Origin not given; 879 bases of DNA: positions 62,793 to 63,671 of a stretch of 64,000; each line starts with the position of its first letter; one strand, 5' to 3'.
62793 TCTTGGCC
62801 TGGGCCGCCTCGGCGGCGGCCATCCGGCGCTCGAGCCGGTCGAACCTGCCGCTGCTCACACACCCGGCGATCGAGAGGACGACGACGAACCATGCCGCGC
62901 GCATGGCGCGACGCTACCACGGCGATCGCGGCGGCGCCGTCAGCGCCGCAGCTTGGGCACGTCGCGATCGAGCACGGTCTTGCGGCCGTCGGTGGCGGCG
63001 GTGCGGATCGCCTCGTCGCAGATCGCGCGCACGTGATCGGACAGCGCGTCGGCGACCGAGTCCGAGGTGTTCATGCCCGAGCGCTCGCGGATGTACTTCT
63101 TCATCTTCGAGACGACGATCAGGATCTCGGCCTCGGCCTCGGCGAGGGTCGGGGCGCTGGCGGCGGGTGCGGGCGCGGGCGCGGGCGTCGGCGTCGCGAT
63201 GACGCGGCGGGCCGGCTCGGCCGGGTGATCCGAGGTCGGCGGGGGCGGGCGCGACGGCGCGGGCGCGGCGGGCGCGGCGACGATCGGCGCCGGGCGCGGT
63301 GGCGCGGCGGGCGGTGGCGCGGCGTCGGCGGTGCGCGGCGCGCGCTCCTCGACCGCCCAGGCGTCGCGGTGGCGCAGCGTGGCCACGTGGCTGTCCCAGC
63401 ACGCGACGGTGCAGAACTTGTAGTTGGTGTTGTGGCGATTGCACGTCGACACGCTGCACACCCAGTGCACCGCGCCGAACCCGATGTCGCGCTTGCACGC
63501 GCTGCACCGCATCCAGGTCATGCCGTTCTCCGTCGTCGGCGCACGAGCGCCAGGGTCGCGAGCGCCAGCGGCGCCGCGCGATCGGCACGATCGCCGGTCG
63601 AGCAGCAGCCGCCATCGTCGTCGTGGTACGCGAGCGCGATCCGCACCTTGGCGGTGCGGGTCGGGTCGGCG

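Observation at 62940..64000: Zinc-ribbon/histone-fold (DUF1931-like, GRKT signature) protein translationally coupled to a MYXO-CTERM surface protein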

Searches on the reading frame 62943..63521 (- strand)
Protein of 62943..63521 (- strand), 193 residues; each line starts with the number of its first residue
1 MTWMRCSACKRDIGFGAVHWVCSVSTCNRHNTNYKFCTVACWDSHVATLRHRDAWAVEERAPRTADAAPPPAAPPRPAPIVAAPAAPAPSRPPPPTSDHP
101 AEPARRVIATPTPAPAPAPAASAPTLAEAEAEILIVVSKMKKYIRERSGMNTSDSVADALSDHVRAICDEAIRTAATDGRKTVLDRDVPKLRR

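Call 5: search_protein_families(library=pfam, proteins=[window:62943-63521:-], max_evalue=1)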
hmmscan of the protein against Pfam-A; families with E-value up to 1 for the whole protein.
window:62943-63521:- (193 aa): 1 family
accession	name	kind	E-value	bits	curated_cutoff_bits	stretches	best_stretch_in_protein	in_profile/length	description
PF00808.29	CBFD_NFYB_HMF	-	0.03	15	21.4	1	154-188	27-61/65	Histone-like transcription factor (CBF/NF-Y) and archaeal histone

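Call 6: search_protein_families(library=ncbifam, proteins=[window:62943-63521:-], max_evalue=1)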
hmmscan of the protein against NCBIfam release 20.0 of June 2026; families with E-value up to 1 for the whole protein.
window:62943-63521:- (193 aa): 3 families
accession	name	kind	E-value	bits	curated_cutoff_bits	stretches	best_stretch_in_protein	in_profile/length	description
NF043032.1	archaea_histone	superfamily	0.00021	21.6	50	1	139-188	4-57/60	histone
NF033761.1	gliding_GltJ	equivalog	0.012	14.7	450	1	58-155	418-515/671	adventurous gliding motility protein GltJ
NF040983.1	BimA_second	exception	0.026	13.4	600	1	68-125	90-146/381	trimeric autotransporter actin-nucleating factor BimA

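Call 8: search_solved_structures(query=window:62943-63521:-, max_evalue=10, show_alignments=3)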
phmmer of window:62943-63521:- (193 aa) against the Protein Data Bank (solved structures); distinct sequences matched with E-value up to 10: 9.
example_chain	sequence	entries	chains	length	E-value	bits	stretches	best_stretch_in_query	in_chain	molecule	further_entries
8cmp_A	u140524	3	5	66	2.9e-11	47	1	131-188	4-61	CBFD_NFYB_HMF domain-containing protein | Transcription factor CBF/NF-Y/archaeal histone domain-containing protein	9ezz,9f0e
8fvx_A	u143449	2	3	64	3.3e-11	46.8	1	131-188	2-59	CBFD_NFYB_HMF domain-containing protein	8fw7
9qt0_A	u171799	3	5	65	1e-05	28.9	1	128-186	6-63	DUF1931 domain-containing protein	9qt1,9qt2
9f2c_A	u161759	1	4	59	0.00035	23.9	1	134-187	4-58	hypothetical protein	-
7q5q_B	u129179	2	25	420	0.32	14.2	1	62-155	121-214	Dihydrolipoyllysine-residue succinyltransferase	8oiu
9qv5_A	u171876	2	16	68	1.3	12.2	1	140-189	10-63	Archaeal histone A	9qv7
9qv6_A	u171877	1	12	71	1.4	12.2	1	140-188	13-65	Archaeal histone A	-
9mgw_D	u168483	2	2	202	2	11.6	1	64-103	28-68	PSAD1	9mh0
6c14_A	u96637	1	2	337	6.1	10.1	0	63-98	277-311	Protocadherin-15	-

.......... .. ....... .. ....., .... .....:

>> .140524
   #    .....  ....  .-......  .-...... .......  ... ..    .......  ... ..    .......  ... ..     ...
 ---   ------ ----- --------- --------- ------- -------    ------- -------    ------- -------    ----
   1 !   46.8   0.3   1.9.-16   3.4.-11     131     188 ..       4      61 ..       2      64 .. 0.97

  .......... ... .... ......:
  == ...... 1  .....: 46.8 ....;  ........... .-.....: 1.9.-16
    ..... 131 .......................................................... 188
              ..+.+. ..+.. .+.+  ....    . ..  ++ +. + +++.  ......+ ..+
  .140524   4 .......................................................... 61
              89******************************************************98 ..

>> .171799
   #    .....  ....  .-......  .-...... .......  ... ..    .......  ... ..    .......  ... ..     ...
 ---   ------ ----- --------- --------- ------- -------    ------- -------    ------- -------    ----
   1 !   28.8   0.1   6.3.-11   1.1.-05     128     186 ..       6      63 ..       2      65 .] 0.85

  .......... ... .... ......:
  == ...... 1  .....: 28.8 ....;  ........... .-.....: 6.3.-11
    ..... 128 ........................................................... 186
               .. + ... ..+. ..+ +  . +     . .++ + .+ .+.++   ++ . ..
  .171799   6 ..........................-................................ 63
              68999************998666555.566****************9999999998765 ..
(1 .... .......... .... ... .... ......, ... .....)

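Call 11: find_homologous_proteins(query=window:62943-63521:-, max_evalue=0.001)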
Query window:62943-63521:- (193 aa): 1384 proteins with E <= 0.001 among 8000 candidates; the best 120 are listed.
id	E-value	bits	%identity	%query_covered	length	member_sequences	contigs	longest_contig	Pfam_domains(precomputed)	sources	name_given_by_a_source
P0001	1.7e-120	418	99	100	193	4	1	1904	-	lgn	-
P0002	1.1e-103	363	81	100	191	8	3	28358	-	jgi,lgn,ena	-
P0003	5.1e-103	361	83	100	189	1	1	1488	-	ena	-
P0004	2.9e-81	290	68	100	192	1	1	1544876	-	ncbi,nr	ncbi:MAG: hypothetical protein IPL61_04135 [Myxococcales bacterium]|nr:hypothetical protein [Myxococ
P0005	1.3e-79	285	69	100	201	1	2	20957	-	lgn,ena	-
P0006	5.8e-79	283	69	100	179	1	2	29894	-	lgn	-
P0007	1.3e-78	282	70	100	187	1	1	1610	-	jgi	jgi:hypothetical protein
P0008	6.1e-78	279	70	100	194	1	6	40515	-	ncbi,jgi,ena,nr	ncbi:MAG TPA: hypothetical protein VM734_13925 [Kofleriaceae bacterium]|jgi:hypothetical protein|nr:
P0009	3.3e-77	277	68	100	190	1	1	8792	-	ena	-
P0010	7.3e-76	273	69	100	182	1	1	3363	-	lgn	-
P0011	2.3e-75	271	69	100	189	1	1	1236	-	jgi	jgi:hypothetical protein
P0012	1.1e-74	269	60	100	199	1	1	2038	-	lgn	-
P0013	1.7e-74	268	65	100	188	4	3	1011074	-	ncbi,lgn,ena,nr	ncbi:MAG: hypothetical protein HS111_07905 [Kofleriaceae bacterium]|nr:hypothetical protein [Kofleri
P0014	1.7e-74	268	62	100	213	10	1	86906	-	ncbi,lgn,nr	ncbi:MAG: hypothetical protein KBI14_08215 [Kofleriaceae bacterium]|nr:hypothetical protein [Kofleri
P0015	7.2e-74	266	66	100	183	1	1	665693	-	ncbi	ncbi:MAG: hypothetical protein R3B06_10075 [Kofleriaceae bacterium]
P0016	1.8e-73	265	67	98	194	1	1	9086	-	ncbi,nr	ncbi:MAG TPA: hypothetical protein VHE35_35055 [Kofleriaceae bacterium]|nr:hypothetical protein [Kof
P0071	6.3e-63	230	60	100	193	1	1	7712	-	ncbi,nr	ncbi:MAG TPA: hypothetical protein VM261_37545 [Kofleriaceae bacterium]|nr:hypothetical protein [Kof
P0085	4.7e-62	227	59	100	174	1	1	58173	-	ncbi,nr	ncbi:MAG TPA: hypothetical protein VM261_09645 [Kofleriaceae bacterium]|nr:hypothetical protein [Kof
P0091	8.5e-62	227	60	99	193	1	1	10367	-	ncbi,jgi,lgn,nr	ncbi:MAG TPA: hypothetical protein VFH68_21470 [Polyangia bacterium]|jgi:hypothetical protein|nr:hyp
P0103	2.7e-61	225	58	98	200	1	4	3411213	-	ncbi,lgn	ncbi:MAG: hypothetical protein R3B48_01240 [Kofleriaceae bacterium]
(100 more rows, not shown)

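Call 16: find_related_loci(query=A1, collection=genome_contigs, flank=5000)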
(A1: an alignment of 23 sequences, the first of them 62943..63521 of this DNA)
Query A1 (193 aa) in genome_contigs; peptide patterns used: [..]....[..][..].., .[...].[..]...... (x = any residue, [..] = any of these).
319 stretches matched a pattern; 302 encode a relative of the query (tblastn E <= 1e-3); the best 80 are kept; 80 distinct loci.
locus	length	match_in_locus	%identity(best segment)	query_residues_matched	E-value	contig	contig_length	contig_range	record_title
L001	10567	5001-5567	70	1-188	4e-76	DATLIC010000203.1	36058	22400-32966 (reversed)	MAG TPA_asm: Kofleriaceae bacterium isolate SMAG_U13657 k141_2009724, whole genome shotgun sequence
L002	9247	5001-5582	70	3-193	3e-76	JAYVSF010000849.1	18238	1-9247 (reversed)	MAG: Myxococcales bacterium isolate GL74_DN_concoct_155_sub GL74_DN_concoct_155_sub_848, whole genome shotgun sequence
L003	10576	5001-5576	62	1-185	3e-73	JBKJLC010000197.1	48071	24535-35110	MAG: Kofleriaceae bacterium isolate ant_bin.269 k117_3063700, whole genome shotgun sequence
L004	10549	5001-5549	67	1-193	2e-70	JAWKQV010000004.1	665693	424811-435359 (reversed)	MAG: Kofleriaceae bacterium isolate ABC1.117 ABC1.117.fa-4, whole genome shotgun sequence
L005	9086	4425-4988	67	3-191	7e-69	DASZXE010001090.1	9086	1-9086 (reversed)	MAG TPA_asm: Kofleriaceae bacterium isolate SMAG_U6175 k141_911141, whole genome shotgun sequence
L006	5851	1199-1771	64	1-193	2e-66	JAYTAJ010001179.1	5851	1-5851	MAG: Myxococcales bacterium isolate GFS_13875 GFS_13875_1178, whole genome shotgun sequence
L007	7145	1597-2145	64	1-190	1e-65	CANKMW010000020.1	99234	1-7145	MAG: Myxococcales bacterium isolate TH-Jun18-119 genome assembly, contig: TH-Jun18-C244, whole genome shotgun sequence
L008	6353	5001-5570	60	1-190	2e-65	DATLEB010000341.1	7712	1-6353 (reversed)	MAG TPA_asm: Kofleriaceae bacterium isolate SMAG_U14365 k141_7949758, whole genome shotgun sequence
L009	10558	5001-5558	64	1-193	2e-65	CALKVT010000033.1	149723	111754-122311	MAG TPA_asm: uncultured Myxococcales bacterium isolate SRR1506987_bin.35_CONCOCT_v1.1_MAG genome assembly, contig: ERZ76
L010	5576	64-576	59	1-190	6e-65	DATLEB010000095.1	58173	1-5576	MAG TPA_asm: Kofleriaceae bacterium isolate SMAG_U14365 k141_3931791, whole genome shotgun sequence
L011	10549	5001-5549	64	1-188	1e-64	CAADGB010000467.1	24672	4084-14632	uncultured delta proteobacterium isolate PRO4.fa.gz genome assembly, contig: k127_81318, whole genome shotgun sequence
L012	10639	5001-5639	58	1-193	3e-66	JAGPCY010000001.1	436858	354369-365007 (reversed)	MAG: Kofleriaceae bacterium isolate Gw_SlAct_bin_340 Gw_SlAct_6_length_436858_cov_34.352792, whole genome shotgun sequen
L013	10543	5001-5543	59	2-191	5e-64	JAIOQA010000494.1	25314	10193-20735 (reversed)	MAG: Deltaproteobacteria bacterium isolate LakeFargette_0920_ALND_MAG_72_12 LacPavin_0920_ALND_scaffold_819195, whole ge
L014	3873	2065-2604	60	2-193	3e-64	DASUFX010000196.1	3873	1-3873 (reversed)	MAG TPA_asm: Kofleriaceae bacterium isolate SMAG_U1390 k141_1141315, whole genome shotgun sequence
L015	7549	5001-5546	61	2-193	3e-64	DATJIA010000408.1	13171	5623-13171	MAG TPA_asm: Kofleriaceae bacterium isolate SMAG_U15526 k141_4185017, whole genome shotgun sequence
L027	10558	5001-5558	57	3-193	6e-58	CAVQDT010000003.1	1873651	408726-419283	MAG: uncultured proteobacterium isolate MFD02134.bin.2.171 genome assembly, contig: contig_14144, whole genome shotgun s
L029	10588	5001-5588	57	2-193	8e-58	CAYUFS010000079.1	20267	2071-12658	MAG TPA_asm: uncultured Myxococcales bacterium isolate binchicken_co54_263 genome assembly, contig: NODE_4668_length_202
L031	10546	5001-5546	55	3-193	3e-57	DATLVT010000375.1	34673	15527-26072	MAG TPA_asm: Polyangia bacterium isolate SMAG_U13199 k141_348936, whole genome shotgun sequence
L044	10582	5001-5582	58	2-190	1e-55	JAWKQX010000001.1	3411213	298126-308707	MAG: Kofleriaceae bacterium isolate BC1.218 BC1.218.fa-1, whole genome shotgun sequence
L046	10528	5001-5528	56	2-193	2e-55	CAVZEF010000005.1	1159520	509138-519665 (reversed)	MAG: uncultured proteobacterium isolate MFD05841.bin.2.175 genome assembly, contig: contig_50296, whole genome shotgun s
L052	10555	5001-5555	51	3-193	7e-55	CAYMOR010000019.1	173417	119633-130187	MAG TPA_asm: uncultured Haliangium sp. isolate binchicken_co237_99 genome assembly, contig: NODE_80_length_173417_cov_21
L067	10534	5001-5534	51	3-191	1e-52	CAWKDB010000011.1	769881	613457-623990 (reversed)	MAG: uncultured delta proteobacterium isolate MFD05502.bin.2.30 genome assembly, contig: contig_9321, whole genome shotg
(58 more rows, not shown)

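Call 21: predict_structure(alignment_id=A1)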
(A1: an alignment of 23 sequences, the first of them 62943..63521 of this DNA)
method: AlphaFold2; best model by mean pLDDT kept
length: 193 residues; sequences in the alignment: 23
mean_pLDDT: 52.0   pTM: 0.30
mean pLDDT of the five models: 52.0, 50.5, 49.6, 49.6, 47.9
residues with pLDDT >= 90: 0; 70-90: 23; 50-70: 81; < 50: 89
segments of 3 or more residues with pLDDT < 50: 1-3, 5-9, 14-63, 119-138, 185-193
pLDDT, mean of each block of 10 residues (from residue 1): 46 43 35 33 36 38 54 72 62 64 60 61 45 43 56 62 72 68 43 38
secondary structure, 60 per line:
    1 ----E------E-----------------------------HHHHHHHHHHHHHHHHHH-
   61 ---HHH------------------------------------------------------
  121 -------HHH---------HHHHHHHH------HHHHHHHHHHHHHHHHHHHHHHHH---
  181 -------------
elements in order: H42-59 H140-147 H154-177

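Call 23: search_protein_families(library=pfam, proteins=[L004:3835-5001:+, L004:2566-3732:+, L004:1610-2575:-], max_evalue=0.01)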
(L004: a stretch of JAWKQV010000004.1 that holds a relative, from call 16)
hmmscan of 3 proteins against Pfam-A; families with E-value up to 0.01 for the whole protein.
L004:3835-5001:+ (389 aa): 2 families
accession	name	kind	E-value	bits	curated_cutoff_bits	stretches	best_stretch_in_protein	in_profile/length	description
PF00089.32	Trypsin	-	4.1e-25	89.3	20.6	1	37-247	1-214/220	Trypsin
PF17963.7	Big_9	-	0.00042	21.6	23.6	1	288-348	25-88/89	Bacterial Ig domain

L004:2566-3732:+ (389 aa): 2 families
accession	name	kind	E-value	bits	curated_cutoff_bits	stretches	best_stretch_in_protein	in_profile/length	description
PF04339.18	FemAB_like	-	7e-137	456.9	27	1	16-384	1-369/369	Peptidogalycan biosysnthesis/recognition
PF00583.31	Acetyltransf_1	-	0.0073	17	20.7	0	55-164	30-108/116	Acetyltransferase (GNAT) family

L004:1610-2575:- (322 aa): 3 families
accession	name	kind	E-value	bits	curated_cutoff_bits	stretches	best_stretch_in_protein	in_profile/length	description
PF00462.30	Glutaredoxin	-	7.7e-19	68.1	22.9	1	33-97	1-60/60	Glutaredoxin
PF00581.25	Rhodanese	-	3e-16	60.1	22.2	1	224-312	2-100/102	Rhodanese-like domain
PF01521.26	Fe-S_biosyn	-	0.00018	22.2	26.3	1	128-221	3-108/110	Iron-sulphur cluster biosynthesis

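Call 28: search_protein_representatives(alignment_id=A1)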
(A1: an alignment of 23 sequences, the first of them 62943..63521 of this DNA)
Query: 23 sequences, 191 profile positions. Proteins with E-value up to 0.001 (for the whole library): 816; up to 1e-10: 534; up to 1e-30: 108. The best 150 are listed.
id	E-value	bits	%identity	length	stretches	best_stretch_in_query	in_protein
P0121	4.1e-79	281.8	-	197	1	2-191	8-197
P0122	7.0e-79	281.1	-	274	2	2-189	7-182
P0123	1.3e-69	250.8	-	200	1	2-190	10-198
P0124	3.2e-69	249.6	-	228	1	2-191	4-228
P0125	3.9e-64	233.0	-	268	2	2-187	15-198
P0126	1.1e-58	215.2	-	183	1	3-186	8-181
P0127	9.4e-58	212.2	-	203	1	2-186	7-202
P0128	2.5e-57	210.8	-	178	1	1-187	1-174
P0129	4.9e-57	209.8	-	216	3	2-78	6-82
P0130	2.5e-55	204.3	-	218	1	4-189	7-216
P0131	6.7e-55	202.8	-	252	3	2-95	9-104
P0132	1.1e-54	202.2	-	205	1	3-187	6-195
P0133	1.5e-54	201.8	-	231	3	1-73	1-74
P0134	2.0e-54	201.3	-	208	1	2-187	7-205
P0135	3.0e-54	200.7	-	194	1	2-186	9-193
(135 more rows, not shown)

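Call 34: search_solved_structures(query=A2, max_evalue=10, show_alignments=0)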
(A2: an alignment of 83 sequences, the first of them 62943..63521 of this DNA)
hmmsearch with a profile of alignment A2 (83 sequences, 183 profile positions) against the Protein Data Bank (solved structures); distinct sequences matched with E-value up to 10: 13.
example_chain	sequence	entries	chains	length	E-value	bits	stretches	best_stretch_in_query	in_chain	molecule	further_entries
8cmp_A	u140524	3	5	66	3.8e-20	76.3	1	121-178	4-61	CBFD_NFYB_HMF domain-containing protein | Transcription factor CBF/NF-Y/archaeal histone domain-containing protein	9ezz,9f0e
8fvx_A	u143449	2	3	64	7.1e-20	75.4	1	121-178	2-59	CBFD_NFYB_HMF domain-containing protein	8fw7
9qt0_A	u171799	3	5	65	1.4e-10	45.2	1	116-178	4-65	DUF1931 domain-containing protein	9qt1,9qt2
9f2c_A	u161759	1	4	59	5.9e-09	39.8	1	124-178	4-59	hypothetical protein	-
8bdk_A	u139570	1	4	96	5.8e-06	30.1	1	130-180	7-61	DNA-binding protein HmvA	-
9qv5_A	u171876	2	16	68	0.0012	22.5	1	130-179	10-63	Archaeal histone A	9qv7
9qv6_A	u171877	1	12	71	0.0014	22.3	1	129-179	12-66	Archaeal histone A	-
1ku5_A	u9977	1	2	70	0.026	18.2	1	134-179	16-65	HPhA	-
1a7w_A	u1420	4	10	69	0.046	17.4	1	146-179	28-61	HISTONE HMFB | PROTEIN (HISTONE HMFB) | HISTONE B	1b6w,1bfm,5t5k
1b67_A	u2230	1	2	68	0.18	15.5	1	146-180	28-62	PROTEIN (HISTONE HMFA)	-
1hta_A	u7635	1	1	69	0.19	15.4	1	146-180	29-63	HISTONE HMFA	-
1f1e_A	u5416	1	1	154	0.51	14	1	147-180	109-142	HISTONE FOLD PROTEIN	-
5y26_B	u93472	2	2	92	0.79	13.4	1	127-181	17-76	Putative transcription factor C16C4.22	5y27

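Call 35: find_encoding_contigs(protein=window:62943-63521:-, flank=6000, max_places=4)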
Protein window:62943-63521:- (193 aa): 8 contigs read that carry it; 4 places shown.
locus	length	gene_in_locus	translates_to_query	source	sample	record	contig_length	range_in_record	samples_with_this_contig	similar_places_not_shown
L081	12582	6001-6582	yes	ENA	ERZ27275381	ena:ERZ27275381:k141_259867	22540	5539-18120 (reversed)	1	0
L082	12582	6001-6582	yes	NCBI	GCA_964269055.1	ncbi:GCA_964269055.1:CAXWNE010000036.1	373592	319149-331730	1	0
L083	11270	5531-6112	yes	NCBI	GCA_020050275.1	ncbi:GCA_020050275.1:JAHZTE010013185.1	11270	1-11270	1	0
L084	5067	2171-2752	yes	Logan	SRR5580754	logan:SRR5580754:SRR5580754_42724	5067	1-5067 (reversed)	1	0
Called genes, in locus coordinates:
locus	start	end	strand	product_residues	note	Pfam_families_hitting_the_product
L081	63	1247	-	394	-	-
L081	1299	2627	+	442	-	PF00890:FAD_binding_2 (weak), PF01266:DAO (faint), PF01593:Amino_oxidase, PF07992:Pyr_redox_2 (faint), PF13450:NAD_binding_8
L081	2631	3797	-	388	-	PF04339:FemAB_like, PF13480:Acetyltransf_6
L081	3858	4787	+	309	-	PF00462:Glutaredoxin, PF00581:Rhodanese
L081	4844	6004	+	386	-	PF00089:Trypsin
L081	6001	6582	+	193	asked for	-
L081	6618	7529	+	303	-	PF13462:Thioredoxin_4, PF01323:DSBA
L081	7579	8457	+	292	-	-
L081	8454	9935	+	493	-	PF01663:Phosphodiest (weak)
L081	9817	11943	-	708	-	PF11617:Cu-binding_MopE (weak), PF00884:Sulfatase, PF01663:Phosphodiest (weak)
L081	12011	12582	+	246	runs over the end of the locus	-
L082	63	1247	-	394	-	-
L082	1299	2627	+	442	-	PF00890:FAD_binding_2 (weak), PF01266:DAO (faint), PF01593:Amino_oxidase, PF07992:Pyr_redox_2 (faint), PF13450:NAD_binding_8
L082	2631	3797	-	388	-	PF04339:FemAB_like, PF13480:Acetyltransf_6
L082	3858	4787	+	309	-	PF00462:Glutaredoxin, PF00581:Rhodanese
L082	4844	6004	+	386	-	PF00089:Trypsin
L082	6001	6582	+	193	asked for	-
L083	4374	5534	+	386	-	PF00089:Trypsin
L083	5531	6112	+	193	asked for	-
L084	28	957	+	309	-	PF00462:Glutaredoxin, PF00581:Rhodanese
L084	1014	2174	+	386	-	PF00089:Trypsin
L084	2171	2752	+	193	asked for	-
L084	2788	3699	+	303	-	PF13462:Thioredoxin_4, PF01323:DSBA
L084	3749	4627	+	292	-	-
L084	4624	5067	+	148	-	?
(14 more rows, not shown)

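Call 38: predict_structure(alignment_id=A2)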
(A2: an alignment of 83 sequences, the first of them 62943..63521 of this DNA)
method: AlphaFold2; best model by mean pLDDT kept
length: 193 residues; sequences in the alignment: 83
mean_pLDDT: 85.1   pTM: 0.44
mean pLDDT of the five models: 85.1, 83.2, 82.2, 81.4, 81.3
residues with pLDDT >= 90: 117; 70-90: 32; 50-70: 40; < 50: 4
segments of 3 or more residues with pLDDT < 50: none
pLDDT, mean of each block of 10 residues (from residue 1): 96 98 96 97 96 96 79 69 58 57 54 70 84 91 97 95 95 95 96 81
secondary structure, 60 per line:
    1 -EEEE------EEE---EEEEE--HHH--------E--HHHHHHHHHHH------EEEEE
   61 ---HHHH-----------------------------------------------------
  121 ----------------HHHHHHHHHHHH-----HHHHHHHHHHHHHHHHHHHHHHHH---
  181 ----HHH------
elements in order: E2-5 E12-14 E18-22 H39-49 E56-60 H64-67 H137-148 H154-177
